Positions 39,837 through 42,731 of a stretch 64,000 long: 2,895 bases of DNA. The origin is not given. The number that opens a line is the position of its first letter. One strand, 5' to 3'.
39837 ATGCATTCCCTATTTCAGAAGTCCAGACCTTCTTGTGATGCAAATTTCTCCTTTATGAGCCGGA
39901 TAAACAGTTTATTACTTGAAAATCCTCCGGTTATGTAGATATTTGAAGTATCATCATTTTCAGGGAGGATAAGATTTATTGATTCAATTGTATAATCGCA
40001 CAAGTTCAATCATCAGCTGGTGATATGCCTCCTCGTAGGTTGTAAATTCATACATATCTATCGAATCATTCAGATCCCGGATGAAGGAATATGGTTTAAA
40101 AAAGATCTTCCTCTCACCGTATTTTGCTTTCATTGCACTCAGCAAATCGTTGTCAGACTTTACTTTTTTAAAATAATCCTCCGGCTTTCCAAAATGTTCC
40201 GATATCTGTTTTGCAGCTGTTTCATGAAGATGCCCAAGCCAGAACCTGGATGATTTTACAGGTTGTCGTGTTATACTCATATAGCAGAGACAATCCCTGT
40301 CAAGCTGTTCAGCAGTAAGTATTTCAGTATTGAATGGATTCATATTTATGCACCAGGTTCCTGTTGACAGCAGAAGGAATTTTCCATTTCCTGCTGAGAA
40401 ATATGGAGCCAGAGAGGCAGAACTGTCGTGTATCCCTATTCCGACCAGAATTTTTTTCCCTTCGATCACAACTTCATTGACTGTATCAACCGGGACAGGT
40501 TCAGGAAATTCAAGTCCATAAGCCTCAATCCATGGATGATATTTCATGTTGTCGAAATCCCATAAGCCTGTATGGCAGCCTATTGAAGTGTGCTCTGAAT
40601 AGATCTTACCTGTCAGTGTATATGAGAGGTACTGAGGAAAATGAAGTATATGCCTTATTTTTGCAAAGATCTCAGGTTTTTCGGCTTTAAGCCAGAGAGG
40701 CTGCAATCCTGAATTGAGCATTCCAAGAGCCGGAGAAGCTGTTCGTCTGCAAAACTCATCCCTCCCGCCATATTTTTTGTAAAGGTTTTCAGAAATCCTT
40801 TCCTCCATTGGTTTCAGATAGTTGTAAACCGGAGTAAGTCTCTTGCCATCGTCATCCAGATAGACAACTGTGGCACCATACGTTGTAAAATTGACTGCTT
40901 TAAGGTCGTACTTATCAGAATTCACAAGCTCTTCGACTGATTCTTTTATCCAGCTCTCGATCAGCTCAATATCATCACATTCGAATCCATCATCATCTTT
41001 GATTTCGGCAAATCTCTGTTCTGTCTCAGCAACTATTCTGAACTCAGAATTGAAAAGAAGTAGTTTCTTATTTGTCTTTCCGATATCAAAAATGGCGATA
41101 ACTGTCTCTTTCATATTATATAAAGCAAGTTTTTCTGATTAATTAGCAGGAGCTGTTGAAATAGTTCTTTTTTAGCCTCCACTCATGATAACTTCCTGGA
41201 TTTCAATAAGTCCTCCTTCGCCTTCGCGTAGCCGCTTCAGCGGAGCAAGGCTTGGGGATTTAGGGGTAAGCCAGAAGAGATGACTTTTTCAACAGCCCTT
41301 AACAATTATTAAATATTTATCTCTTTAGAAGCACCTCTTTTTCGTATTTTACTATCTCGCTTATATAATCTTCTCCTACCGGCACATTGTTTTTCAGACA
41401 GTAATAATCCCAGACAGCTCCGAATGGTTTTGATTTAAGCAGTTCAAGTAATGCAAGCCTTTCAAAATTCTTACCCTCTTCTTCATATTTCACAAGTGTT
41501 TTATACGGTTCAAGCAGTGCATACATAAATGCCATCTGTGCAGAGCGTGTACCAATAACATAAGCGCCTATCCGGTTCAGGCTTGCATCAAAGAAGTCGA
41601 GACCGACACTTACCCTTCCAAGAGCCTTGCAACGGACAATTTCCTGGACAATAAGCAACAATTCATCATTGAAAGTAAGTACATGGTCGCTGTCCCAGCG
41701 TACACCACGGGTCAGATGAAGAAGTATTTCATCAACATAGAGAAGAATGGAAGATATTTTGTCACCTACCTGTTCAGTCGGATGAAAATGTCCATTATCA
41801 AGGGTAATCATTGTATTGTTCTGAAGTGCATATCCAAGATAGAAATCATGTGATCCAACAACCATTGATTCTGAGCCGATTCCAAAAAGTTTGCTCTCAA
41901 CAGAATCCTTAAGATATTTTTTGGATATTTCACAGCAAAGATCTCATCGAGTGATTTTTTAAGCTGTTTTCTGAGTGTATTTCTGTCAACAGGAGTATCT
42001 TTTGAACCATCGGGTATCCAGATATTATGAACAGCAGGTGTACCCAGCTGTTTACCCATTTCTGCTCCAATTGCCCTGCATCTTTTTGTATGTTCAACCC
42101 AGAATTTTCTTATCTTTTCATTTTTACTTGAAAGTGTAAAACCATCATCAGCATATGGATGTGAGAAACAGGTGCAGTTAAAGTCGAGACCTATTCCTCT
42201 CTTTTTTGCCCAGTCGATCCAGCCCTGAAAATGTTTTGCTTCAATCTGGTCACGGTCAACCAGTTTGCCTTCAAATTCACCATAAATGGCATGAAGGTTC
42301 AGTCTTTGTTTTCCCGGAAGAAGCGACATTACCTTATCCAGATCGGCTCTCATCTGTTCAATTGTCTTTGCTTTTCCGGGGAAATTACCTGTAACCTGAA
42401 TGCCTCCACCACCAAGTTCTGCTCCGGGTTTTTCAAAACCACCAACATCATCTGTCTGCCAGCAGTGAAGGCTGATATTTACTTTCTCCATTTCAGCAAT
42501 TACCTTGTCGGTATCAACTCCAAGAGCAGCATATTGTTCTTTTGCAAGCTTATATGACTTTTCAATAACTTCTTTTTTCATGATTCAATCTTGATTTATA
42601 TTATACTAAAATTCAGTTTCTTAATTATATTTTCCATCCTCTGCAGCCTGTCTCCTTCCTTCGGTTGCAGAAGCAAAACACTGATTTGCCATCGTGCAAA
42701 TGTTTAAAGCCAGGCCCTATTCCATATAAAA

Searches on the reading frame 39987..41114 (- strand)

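Call 73: search_protein_families(library=pfam, proteins=[window:39987-41114:-], max_evalue=0.0001)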
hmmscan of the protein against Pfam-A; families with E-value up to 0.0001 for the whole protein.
window:39987-41114:- (376 aa): 2 families
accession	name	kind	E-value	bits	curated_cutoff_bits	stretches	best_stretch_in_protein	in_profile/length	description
PF00370.27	FGGY_N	-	2.8e-20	73.4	28.8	1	6-195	2-191/245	FGGY family of carbohydrate kinases, N-terminal domain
PF21546.3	FGGY_C_2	-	1.8e-07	31.5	27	1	245-303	3-62/191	Carbohydrate kinase FGGY, C-terminal domain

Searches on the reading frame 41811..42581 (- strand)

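Call 73: search_protein_families(library=pfam, proteins=[window:41811-42581:-], max_evalue=0.0001)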
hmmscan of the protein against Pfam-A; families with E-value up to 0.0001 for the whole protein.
window:41811-42581:- (257 aa): 1 family
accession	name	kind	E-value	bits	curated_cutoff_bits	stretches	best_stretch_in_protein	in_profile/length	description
PF06134.17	RhaA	-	1.2e-93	315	22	1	6-219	3-215/417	L-rhamnose isomerase (RhaA)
